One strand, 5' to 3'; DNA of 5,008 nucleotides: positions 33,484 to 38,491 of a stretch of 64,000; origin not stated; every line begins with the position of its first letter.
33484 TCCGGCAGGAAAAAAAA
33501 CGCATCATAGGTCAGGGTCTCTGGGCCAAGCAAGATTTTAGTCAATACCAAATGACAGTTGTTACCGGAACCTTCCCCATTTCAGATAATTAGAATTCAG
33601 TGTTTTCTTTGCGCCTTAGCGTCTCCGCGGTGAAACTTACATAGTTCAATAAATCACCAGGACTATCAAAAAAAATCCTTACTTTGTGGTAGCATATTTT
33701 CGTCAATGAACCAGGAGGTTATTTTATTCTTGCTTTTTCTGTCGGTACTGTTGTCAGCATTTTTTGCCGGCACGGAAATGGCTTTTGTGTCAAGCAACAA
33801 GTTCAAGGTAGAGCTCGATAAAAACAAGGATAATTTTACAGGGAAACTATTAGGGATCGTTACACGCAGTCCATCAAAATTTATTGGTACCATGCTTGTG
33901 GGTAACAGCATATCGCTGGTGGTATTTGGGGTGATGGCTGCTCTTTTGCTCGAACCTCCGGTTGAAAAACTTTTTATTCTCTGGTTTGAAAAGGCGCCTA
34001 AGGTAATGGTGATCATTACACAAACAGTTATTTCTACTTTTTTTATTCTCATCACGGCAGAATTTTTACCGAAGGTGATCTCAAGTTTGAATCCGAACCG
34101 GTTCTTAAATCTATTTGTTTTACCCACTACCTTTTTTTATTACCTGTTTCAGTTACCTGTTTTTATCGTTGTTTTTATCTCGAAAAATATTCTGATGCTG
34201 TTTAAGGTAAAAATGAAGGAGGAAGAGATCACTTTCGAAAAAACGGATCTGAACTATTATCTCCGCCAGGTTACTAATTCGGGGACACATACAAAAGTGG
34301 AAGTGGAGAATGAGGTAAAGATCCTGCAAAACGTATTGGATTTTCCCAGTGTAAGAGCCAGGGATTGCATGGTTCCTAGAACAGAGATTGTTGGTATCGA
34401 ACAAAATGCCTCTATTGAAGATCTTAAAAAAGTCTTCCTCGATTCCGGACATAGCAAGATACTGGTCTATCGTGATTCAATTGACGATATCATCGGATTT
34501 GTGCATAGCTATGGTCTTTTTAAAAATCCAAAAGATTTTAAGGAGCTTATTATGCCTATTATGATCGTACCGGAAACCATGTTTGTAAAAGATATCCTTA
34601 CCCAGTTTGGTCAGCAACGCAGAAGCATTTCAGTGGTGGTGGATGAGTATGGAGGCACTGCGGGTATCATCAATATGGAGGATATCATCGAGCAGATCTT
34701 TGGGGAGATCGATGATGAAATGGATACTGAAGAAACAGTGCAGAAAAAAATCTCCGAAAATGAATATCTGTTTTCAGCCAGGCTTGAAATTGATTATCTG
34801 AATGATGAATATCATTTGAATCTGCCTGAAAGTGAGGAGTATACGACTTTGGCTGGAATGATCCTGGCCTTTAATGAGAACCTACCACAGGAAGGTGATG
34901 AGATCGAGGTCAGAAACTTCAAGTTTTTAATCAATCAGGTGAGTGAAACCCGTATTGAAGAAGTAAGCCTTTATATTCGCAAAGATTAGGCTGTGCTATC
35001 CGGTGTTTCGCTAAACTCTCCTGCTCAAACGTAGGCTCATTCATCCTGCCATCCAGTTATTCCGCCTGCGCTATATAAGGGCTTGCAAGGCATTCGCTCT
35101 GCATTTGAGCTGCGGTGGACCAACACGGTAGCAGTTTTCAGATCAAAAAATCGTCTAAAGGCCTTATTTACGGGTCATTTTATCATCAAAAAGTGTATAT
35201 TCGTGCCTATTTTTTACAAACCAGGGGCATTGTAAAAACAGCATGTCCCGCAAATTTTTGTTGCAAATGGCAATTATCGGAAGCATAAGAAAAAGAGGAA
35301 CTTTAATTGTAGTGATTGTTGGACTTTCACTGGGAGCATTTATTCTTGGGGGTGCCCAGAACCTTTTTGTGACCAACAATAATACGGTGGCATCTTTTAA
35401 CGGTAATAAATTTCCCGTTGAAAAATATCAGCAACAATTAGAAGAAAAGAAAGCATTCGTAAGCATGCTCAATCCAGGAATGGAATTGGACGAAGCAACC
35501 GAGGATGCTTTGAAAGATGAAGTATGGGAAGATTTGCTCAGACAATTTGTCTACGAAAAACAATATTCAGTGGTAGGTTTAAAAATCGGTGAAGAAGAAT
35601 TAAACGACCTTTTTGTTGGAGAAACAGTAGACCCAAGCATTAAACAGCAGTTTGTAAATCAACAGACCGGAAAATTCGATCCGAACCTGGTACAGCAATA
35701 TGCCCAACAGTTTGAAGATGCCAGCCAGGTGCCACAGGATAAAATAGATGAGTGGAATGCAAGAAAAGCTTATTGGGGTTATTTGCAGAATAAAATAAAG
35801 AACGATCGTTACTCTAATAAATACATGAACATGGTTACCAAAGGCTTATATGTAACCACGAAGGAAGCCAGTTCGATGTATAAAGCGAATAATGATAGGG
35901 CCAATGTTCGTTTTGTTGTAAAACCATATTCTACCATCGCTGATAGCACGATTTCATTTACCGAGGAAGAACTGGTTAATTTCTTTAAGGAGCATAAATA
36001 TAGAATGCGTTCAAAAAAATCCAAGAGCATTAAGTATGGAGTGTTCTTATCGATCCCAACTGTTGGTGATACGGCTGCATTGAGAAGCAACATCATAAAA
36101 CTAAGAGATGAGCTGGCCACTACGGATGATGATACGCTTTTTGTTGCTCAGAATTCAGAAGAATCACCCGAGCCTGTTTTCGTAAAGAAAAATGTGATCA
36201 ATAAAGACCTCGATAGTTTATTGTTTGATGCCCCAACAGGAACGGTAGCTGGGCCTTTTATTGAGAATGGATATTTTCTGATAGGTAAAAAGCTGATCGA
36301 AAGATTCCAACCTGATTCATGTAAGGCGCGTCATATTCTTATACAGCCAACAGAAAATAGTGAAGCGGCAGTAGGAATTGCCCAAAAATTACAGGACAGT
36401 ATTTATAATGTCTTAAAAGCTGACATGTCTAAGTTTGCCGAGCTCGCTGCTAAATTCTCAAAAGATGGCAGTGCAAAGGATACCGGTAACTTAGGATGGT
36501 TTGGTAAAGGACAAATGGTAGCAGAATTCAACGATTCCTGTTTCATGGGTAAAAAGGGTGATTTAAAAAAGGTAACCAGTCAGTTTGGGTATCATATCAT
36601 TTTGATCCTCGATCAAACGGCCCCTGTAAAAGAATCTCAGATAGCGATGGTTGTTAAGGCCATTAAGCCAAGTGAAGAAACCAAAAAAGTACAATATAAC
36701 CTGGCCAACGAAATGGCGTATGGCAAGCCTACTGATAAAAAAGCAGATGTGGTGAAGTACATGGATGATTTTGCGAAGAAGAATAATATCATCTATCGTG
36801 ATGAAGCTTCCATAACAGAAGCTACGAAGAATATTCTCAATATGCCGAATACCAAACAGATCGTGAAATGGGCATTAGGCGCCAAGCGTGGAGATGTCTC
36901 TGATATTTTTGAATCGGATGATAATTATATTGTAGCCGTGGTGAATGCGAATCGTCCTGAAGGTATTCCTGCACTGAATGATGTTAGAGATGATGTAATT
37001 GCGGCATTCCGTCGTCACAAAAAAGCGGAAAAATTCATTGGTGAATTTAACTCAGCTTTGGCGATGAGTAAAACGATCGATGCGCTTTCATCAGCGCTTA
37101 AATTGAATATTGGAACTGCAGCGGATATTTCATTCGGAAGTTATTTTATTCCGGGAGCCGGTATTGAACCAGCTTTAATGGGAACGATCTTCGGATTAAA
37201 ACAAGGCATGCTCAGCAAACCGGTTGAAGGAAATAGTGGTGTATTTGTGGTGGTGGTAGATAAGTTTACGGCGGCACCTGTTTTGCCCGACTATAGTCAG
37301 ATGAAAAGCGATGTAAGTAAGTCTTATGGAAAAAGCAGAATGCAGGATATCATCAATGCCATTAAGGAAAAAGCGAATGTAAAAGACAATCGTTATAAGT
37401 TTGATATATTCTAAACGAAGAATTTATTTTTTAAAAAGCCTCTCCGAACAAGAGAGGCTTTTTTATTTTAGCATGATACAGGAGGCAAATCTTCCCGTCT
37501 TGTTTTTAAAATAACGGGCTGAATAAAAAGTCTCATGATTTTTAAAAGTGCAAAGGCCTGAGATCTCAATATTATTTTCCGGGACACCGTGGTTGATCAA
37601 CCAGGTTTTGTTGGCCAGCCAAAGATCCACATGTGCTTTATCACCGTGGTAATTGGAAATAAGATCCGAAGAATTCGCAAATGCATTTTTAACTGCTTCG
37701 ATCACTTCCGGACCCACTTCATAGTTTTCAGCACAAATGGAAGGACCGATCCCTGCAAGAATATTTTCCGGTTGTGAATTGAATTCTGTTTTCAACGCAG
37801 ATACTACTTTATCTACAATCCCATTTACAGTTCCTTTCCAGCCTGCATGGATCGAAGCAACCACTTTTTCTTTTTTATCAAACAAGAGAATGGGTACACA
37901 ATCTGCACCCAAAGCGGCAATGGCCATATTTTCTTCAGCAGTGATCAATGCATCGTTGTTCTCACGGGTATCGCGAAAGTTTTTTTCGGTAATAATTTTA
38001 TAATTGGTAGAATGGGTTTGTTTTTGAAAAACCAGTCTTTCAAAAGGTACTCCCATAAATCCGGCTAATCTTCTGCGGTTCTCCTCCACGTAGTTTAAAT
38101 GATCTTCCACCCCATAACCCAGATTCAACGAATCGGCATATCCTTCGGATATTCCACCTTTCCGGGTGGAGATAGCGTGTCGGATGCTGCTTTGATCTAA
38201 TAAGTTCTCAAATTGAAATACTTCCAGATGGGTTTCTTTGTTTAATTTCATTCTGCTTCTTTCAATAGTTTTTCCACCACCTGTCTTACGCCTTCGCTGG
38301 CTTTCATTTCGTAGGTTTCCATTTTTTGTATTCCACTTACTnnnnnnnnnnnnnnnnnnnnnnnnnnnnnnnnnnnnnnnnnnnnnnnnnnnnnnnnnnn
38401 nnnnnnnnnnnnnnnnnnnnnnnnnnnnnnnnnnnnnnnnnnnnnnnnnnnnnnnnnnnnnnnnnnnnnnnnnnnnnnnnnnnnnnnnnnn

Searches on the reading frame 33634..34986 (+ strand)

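Call 32: search_protein_families(library=pfam, proteins=[window:33634-34986:+], max_evalue=0.00001)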
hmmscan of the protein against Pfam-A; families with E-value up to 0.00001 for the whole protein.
window:33634-34986:+ (451 aa): 3 families
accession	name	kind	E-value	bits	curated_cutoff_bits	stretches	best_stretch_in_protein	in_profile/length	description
PF01595.25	CNNM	-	4.5e-25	88.8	28.4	1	33-218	2-176/181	Cyclin M transmembrane N-terminal domain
PF03471.22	CorC_HlyC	-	4.2e-19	68.8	27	1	372-447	2-78/81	Transporter associated domain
PF00571.33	CBS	-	7.7e-12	45.8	24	0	307-355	5-55/57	CBS domain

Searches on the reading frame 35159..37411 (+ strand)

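Call 23: search_protein_families(library=pfam, proteins=[window:35159-37411:+], max_evalue=0.01)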
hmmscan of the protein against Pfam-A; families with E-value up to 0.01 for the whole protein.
window:35159-37411:+ (751 aa): 5 families
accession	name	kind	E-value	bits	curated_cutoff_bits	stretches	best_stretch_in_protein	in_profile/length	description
PF13616.12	Rotamase_3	-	4.9e-30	104.9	22.5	1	381-486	8-115/116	PPIC-type PPIASE domain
PF13623.11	SurA_N_2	-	6.2e-26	91.4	28.5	1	41-181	2-144/145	SurA-like N-terminal domain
PF00639.27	Rotamase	-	4.4e-23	82.5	21.7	1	392-483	1-95/97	PPIC-type PPIASE domain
PF13145.12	Rotamase_2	-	1.3e-17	65.2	27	2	522-611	45-121/121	PPIC-type PPIASE domain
PF13624.11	SurA_N_3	-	1.9e-10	41.2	27.2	1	43-182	5-138/162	SurA-like N-terminal domain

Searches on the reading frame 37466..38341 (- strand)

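Call 23: search_protein_families(library=pfam, proteins=[window:37466-38341:-], max_evalue=0.01)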
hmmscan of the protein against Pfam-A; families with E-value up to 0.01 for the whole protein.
window:37466-38341:- (292 aa): 1 family
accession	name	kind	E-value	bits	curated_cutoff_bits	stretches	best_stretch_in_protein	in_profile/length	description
PF02578.20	Cu-oxidase_4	-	1.1e-76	257.9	22.9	1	58-290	1-238/238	Multi-copper polyphenol oxidoreductase laccase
